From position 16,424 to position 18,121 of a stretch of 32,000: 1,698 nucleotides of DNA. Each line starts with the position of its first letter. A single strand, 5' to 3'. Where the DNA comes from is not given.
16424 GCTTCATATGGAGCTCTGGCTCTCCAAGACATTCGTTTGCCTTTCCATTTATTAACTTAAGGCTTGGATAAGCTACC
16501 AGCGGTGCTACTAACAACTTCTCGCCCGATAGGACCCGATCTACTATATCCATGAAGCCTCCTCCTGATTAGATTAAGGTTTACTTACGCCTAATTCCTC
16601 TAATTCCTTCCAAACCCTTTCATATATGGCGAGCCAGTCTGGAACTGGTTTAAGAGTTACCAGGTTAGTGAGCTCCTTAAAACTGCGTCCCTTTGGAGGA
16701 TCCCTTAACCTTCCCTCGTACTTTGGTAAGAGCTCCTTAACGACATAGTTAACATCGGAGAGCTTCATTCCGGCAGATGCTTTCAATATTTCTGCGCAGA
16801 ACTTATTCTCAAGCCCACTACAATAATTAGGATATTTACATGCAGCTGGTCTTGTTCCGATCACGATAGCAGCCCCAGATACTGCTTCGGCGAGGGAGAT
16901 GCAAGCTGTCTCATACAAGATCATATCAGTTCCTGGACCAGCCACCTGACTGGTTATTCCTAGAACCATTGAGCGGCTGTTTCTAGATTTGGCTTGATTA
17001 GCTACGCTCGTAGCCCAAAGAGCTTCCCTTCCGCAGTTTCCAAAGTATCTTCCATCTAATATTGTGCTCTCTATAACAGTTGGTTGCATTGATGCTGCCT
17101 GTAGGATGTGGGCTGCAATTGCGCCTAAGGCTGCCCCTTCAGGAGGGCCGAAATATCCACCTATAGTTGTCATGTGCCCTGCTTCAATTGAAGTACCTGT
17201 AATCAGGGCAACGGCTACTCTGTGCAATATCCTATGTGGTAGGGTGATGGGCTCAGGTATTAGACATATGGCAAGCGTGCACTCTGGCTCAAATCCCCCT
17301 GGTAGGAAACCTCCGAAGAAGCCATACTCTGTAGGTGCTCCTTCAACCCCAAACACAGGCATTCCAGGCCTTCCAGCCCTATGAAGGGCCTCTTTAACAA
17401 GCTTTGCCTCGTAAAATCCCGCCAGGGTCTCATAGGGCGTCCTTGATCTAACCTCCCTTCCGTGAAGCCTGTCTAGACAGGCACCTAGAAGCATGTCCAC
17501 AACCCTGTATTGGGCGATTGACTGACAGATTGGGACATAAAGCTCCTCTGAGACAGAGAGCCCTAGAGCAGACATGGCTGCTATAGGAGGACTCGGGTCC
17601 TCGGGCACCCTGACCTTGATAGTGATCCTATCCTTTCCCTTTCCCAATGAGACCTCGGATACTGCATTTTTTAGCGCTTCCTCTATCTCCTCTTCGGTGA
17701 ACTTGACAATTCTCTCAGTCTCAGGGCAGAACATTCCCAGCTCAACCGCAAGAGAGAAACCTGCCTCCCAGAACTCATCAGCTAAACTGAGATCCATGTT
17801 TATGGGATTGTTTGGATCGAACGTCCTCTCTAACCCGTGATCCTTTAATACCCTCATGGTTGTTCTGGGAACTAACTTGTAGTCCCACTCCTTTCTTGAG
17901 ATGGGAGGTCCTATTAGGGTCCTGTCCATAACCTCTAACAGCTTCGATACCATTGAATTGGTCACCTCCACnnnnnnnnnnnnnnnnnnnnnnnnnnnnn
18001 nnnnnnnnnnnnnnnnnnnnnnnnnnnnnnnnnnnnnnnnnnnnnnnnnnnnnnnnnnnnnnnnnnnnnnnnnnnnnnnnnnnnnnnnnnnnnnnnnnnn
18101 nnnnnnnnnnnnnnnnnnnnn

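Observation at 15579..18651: Three-gene corrinoid methyltransferase operon built around a pyrrolysine-free MtmB-family protein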

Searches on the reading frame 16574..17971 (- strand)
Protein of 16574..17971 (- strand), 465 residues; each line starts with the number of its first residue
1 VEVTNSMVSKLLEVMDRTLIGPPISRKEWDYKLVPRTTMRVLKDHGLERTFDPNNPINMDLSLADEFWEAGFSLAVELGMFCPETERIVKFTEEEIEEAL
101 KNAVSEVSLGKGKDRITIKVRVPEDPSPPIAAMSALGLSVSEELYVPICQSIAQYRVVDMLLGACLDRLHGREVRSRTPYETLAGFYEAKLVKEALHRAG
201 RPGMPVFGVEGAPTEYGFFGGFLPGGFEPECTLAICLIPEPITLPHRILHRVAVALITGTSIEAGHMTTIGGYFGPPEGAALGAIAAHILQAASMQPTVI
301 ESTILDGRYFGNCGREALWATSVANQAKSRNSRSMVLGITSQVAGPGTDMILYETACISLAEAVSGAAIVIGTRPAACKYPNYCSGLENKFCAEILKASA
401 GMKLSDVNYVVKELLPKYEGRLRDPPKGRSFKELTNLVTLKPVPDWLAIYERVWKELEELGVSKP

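Call 3: search_protein_families(library=pfam, proteins=[window:16574-17971:-], max_evalue=0.01)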
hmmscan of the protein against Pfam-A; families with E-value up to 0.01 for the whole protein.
window:16574-17971:- (465 aa): 1 family
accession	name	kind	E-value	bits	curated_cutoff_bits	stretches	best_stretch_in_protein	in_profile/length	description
PF05369.18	MtmB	-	1.1e-79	268.8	25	1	12-461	4-449/450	Monomethylamine methyltransferase MtmB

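Call 4: search_protein_families(library=ncbifam, proteins=[window:16574-17971:-], max_evalue=0.01)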
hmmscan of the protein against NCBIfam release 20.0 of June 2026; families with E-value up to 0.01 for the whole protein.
window:16574-17971:- (465 aa): 0 families

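Call 5: search_solved_structures(query=window:16574-17971:-, max_evalue=0.01, show_alignments=2)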
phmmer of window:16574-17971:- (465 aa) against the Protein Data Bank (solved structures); distinct sequences matched with E-value up to 0.01: 3.
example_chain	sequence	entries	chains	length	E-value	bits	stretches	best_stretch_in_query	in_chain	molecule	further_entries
1l2q_A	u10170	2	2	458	1.2e-54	189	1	14-462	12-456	monomethylamine methyltransferase | Monomethylamine methyltransferase mtmB1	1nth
1tv2_A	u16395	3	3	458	1.9e-54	188.4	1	14-462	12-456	Monomethylamine methyltransferase mtmB1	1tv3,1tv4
8pjv_A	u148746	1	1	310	0.00073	21.6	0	259-285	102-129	SAKe6DR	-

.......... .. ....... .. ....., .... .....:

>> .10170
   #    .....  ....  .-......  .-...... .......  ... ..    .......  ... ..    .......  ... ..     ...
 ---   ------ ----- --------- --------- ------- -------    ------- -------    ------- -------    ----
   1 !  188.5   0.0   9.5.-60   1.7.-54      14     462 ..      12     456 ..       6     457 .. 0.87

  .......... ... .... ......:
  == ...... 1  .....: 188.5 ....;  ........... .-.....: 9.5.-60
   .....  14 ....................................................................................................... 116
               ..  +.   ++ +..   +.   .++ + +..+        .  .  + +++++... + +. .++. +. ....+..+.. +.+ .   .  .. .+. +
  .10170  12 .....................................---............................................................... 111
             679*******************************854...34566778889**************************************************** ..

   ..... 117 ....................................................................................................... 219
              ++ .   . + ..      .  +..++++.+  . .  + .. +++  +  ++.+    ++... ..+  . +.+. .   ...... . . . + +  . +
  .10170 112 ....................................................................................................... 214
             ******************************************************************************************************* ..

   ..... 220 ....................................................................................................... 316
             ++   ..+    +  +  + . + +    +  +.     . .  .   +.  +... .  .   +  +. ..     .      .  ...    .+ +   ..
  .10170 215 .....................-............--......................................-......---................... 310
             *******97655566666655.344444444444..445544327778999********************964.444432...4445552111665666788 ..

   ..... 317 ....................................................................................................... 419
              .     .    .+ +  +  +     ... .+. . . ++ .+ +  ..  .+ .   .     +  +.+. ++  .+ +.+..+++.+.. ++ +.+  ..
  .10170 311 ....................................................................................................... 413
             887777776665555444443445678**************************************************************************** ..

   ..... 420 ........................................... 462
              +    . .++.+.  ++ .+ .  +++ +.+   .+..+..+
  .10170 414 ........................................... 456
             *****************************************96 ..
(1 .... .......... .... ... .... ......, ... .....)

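Call 10: find_homologous_proteins(query=window:16574-17971:-, max_evalue=0.00001)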
Query window:16574-17971:- (465 aa): 134 proteins with E <= 0.00001 among 8000 candidates; the best 120 are listed.
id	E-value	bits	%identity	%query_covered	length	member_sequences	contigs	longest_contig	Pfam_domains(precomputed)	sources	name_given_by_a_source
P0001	0.0e+0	1030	98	100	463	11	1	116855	PF05369.19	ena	-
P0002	2.1e-231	787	74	99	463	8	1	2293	PF05369.19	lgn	-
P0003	1.5e-228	777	73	99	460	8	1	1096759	PF05369.19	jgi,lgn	-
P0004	1.1e-224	764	71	99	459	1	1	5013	PF05369.19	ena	-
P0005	4.2e-203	693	67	98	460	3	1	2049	PF05369.19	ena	-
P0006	2.0e-202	691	65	98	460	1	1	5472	PF05369.19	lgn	-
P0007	2.5e-201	688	64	98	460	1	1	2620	PF05369.19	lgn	-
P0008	3.0e-199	681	64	98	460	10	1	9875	PF05369.19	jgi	-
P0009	8.1e-195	666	65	98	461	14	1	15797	PF05369.19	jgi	-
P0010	1.4e-194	665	62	98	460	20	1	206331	PF05369.19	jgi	-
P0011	9.0e-192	656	63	98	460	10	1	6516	PF05369.19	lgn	-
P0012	1.5e-190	652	62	98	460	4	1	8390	PF05369.19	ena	-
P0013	3.7e-190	651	61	98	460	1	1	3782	PF05369.19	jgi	jgi:methylamine--corrinoid protein Co-methyltransferase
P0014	9.5e-190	649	61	98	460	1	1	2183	PF05369.19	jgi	jgi:methylamine--corrinoid protein Co-methyltransferase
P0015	5.1e-189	647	60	98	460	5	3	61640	PF05369.19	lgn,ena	-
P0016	8.4e-188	643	60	98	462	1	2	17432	PF05369.19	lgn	-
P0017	1.0e-187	643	60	98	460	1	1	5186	PF05369.19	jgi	jgi:methylamine--corrinoid protein Co-methyltransferase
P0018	1.1e-187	643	60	98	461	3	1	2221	PF05369.19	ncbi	-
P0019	4.7e-187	640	60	98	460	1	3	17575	PF05369.19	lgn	-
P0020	1.9e-185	635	60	98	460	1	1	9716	PF05369.19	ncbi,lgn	-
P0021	5.6e-185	634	60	98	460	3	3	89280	PF05369.19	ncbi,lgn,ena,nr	ncbi:MAG TPA: monomethylamine:corrinoid methyltransferase [Nitrososphaerales archaeon]|nr:monomethyl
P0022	4.6e-183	627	58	98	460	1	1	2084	PF05369.19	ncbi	-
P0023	4.8e-183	627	59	98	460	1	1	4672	PF05369.19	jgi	jgi:methylamine---corrinoid protein Co-methyltransferase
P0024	3.1e-181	621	58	98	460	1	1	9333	PF05369.19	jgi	-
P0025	3.4e-181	621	59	97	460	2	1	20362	PF05369.19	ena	-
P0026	3.6e-181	621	60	95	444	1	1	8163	PF05369.19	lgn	-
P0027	6.0e-181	620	58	98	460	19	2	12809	PF05369.19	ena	-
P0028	6.7e-181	620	58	98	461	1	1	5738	PF05369.19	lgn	-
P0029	1.7e-180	619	60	98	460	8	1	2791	PF05369.19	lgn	-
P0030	2.6e-180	618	59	98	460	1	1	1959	PF05369.19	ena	-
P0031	5.2e-180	617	58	98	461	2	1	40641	PF05369.19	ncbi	-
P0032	5.4e-179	614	58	99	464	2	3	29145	PF05369.19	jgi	jgi:methylamine--corrinoid protein Co-methyltransferase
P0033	1.3e-178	613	60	95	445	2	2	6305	PF05369.19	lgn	-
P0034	3.0e-178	611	57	98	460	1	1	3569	PF05369.19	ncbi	-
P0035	1.6e-177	609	58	98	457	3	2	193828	PF05369.19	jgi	jgi:methylamine--corrinoid protein Co-methyltransferase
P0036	9.4e-177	606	57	98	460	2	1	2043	PF05369.19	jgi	jgi:methylamine--corrinoid protein Co-methyltransferase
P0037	2.3e-176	605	56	98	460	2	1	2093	PF05369.19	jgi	-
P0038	9.5e-176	603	58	98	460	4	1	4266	PF05369.19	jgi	jgi:methylamine--corrinoid protein Co-methyltransferase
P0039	4.5e-175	601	56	98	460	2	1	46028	PF05369.19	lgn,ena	-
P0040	4.5e-175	601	59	98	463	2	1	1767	PF05369.19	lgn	-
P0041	1.6e-173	596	58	98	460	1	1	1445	PF05369.19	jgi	jgi:methylamine--corrinoid protein Co-methyltransferase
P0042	5.2e-173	594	57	98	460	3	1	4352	PF05369.19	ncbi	ncbi:MAG: monomethylamine:corrinoid methyltransferase [Conexivisphaerales archaeon]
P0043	1.2e-171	590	55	98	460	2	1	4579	PF05369.19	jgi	-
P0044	2.0e-171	589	60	91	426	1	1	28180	PF05369.19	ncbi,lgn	-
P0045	1.1e-167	577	55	98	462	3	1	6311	PF05369.19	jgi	jgi:methylamine--corrinoid protein Co-methyltransferase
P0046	3.7e-165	568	54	98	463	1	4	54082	PF05369.19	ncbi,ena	-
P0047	4.4e-163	561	55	99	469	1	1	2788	PF05369.19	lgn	-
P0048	1.5e-162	560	57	98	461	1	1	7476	PF05369.19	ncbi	-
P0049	5.7e-162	558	53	98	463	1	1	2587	PF05369.19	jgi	jgi:methylamine--corrinoid protein Co-methyltransferase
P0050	1.2e-161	557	54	97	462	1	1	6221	PF05369.19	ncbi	-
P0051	6.0e-161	554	56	98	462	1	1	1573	PF05369.19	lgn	-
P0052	3.6e-155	535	52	99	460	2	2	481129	PF05369.19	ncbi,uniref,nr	ncbi:monomethylamine:corrinoid methyltransferase [Candidatus Hecatella orcuttiae]|uniref:monomethyla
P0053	8.8e-153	527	60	83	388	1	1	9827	PF05369.19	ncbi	-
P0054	6.6e-141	488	51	98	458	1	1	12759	PF05369.19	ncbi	-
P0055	1.8e-140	487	49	98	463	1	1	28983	PF05369.19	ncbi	-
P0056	1.9e-139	483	48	98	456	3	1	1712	PF05369.19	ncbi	-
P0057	2.0e-139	483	50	97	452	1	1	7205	PF05369.19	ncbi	-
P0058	2.7e-139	483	49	98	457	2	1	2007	PF05369.19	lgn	-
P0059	1.3e-138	481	50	98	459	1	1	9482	PF05369.19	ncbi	-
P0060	1.3e-137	477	47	98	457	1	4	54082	PF05369.19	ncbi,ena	-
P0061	6.4e-137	475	49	99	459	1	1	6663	PF05369.19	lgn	-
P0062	1.4e-136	474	50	98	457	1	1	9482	PF05369.19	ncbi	-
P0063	5.6e-136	472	50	97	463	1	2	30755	PF05369.19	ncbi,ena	-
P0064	4.1e-135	469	49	97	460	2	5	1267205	PF05369.19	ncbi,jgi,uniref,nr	ncbi:monomethylamine:corrinoid methyltransferase [Candidatus Hecatella orcuttiae]|jgi:methylamine--c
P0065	2.1e-134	467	49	97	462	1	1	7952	PF05369.19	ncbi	-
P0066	9.3e-134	465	50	97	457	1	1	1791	PF05369.19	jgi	-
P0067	1.6e-132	461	47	97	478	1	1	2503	PF05369.19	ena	-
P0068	1.7e-132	461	49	98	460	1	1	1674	PF05369.19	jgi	jgi:methylamine--corrinoid protein Co-methyltransferase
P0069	5.4e-132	459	47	98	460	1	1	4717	PF05369.19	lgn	-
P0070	9.9e-132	458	50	98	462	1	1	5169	PF05369.19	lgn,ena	-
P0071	1.0e-131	458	49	98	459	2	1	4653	PF05369.19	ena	-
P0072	1.8e-131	457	49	97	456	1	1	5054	PF05369.19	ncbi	-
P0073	1.1e-130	455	47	98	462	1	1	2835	PF05369.19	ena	-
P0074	1.2e-129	451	49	98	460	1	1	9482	PF05369.19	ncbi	-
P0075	1.8e-128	447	49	98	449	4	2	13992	PF05369.19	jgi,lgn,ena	-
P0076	2.1e-128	447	48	98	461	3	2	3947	PF05369.19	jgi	jgi:methylamine--corrinoid protein Co-methyltransferase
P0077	2.4e-127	444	47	98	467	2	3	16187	PF05369.19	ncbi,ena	-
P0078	2.6e-127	443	46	98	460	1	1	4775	PF05369.19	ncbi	-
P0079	1.2e-126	441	46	98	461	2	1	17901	PF05369.19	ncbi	ncbi:MAG: monomethylamine:corrinoid methyltransferase [Candidatus Bathyarchaeia archaeon]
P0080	8.0e-126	439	47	98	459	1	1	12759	PF05369.19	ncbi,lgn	-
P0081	8.8e-125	435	46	98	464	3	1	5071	PF05369.19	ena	-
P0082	1.3e-123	431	47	97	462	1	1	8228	PF05369.19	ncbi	ncbi:monomethylamine:corrinoid methyltransferase [Chloroflexota bacterium]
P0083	7.5e-123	429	45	97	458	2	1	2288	PF05369.19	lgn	-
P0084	9.8e-123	428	45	98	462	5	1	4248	PF05369.19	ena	-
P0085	2.6e-122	427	46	97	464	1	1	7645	PF05369.19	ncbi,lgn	-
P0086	4.1e-122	426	46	98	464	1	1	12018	PF05369.19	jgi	-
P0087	9.4e-121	422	46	98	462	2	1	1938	PF05369.19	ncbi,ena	-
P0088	1.0e-120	422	45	98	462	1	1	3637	PF05369.19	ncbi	-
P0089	3.2e-119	417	46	97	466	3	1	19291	PF05369.19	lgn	-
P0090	6.1e-119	416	45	98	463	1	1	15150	PF05369.19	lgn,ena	-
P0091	1.0e-117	412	44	97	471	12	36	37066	PF05369.19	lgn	-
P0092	3.7e-117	410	46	98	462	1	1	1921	PF05369.19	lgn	-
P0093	4.5e-116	406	45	97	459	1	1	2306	PF05369.19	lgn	-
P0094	1.5e-113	398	43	98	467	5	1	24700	PF05369.19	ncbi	ncbi:MAG: monomethylamine:corrinoid methyltransferase [Methanobacteriota archaeon]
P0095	3.1e-112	394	44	95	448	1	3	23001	PF05369.19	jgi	jgi:methylamine--corrinoid protein Co-methyltransferase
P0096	1.1e-111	392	43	98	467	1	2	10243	PF05369.19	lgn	-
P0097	3.9e-111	390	61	60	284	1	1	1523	PF05369.19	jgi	jgi:methylamine--corrinoid protein Co-methyltransferase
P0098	1.2e-110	389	43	98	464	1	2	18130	PF05369.19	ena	-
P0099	1.6e-110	388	44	97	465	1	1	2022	PF05369.19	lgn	-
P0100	1.1e-108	382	42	99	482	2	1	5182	PF05369.19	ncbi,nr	ncbi:MAG: monomethylamine:corrinoid methyltransferase [Lachnospiraceae bacterium]|nr:monomethylamine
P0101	4.6e-108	380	42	98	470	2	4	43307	PF05369.19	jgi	jgi:methylamine--corrinoid protein Co-methyltransferase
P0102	1.4e-107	378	43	98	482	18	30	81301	PF05369.19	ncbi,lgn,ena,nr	ncbi:MAG: monomethylamine:corrinoid methyltransferase [Clostridiales bacterium]|nr:monomethylamine:c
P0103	3.2e-107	377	42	98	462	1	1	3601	PF05369.19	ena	-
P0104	4.0e-106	374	44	97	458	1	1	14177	PF05369.19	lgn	-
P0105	4.4e-106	374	42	98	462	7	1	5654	PF05369.19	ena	-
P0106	1.2e-102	362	40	97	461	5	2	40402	PF05369.19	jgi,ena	jgi:methylamine---corrinoid protein Co-methyltransferase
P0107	2.2e-102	361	41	98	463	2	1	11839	PF05369.19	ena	-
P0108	8.2e-101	356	42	97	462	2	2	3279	PF05369.19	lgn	-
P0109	1.5e-100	355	42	97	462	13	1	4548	PF05369.19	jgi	jgi:methylamine--corrinoid protein Co-methyltransferase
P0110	9.5e-100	353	40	98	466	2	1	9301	PF05369.19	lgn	-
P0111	3.2e-99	351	41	97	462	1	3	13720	PF05369.19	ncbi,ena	-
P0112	5.9e-99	350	39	98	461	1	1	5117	PF05369.19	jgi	jgi:methylamine--corrinoid protein Co-methyltransferase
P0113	6.0e-98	347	39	97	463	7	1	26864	PF05369.19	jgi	jgi:methylamine---corrinoid protein Co-methyltransferase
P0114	6.4e-98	347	40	98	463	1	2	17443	PF05369.19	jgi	jgi:methylamine--corrinoid protein Co-methyltransferase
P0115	3.0e-97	344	41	97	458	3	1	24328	PF05369.19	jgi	-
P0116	1.4e-88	316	39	97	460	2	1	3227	PF05369.19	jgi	-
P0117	4.6e-83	298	36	97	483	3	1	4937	PF05369.19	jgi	jgi:methylamine--corrinoid protein Co-methyltransferase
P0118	6.5e-79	284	35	97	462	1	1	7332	PF05369.19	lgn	-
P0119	4.8e-77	278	46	67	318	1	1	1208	PF05369.19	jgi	jgi:methylamine--corrinoid protein Co-methyltransferase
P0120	7.2e-69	251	35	98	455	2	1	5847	PF05369.19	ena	-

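Call 14: find_encoding_contigs(protein=P0001, flank=10000, max_places=3)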
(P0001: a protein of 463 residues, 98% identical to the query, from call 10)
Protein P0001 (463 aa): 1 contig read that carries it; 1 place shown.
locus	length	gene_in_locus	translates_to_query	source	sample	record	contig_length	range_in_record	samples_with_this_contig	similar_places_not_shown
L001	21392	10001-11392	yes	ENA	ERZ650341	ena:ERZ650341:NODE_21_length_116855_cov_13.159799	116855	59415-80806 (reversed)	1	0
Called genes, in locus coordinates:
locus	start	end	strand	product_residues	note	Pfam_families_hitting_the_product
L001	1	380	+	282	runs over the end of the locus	PF02361:CbiQ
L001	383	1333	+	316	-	PF01156:IU_nuc_hydro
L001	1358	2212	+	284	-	PF00005:ABC_tran, PF02463:SMC_N (weak), PF13304:AAA_21 (weak)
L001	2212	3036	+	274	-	PF00005:ABC_tran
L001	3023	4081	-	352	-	PF07690:MFS_1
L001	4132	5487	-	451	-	PF01979:Amidohydro_1, PF07969:Amidohydro_3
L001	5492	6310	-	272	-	PF03437:BtpA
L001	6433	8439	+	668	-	-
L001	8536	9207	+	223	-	PF04893:Yip1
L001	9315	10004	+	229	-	PF02607:B12-binding_2, PF02310:B12-binding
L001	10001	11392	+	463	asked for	PF05369:MtmB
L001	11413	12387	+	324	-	PF01208:URO-D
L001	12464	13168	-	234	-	PF00121:TIM, PF05690:ThiG (weak)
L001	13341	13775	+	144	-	PF13237:Fer4_10 (weak), PF13247:Fer4_11, PF12838:Fer4_7 (weak), PF13187:Fer4_9 (weak), PF25160:LdpA_Fe-S-bd (weak), PF00037:Fer4, PF12797:Fer4_2 (weak), PF12837:Fer4_6 (weak), +7 more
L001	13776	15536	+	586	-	PF02730:AFOR_N, PF01314:AFOR_C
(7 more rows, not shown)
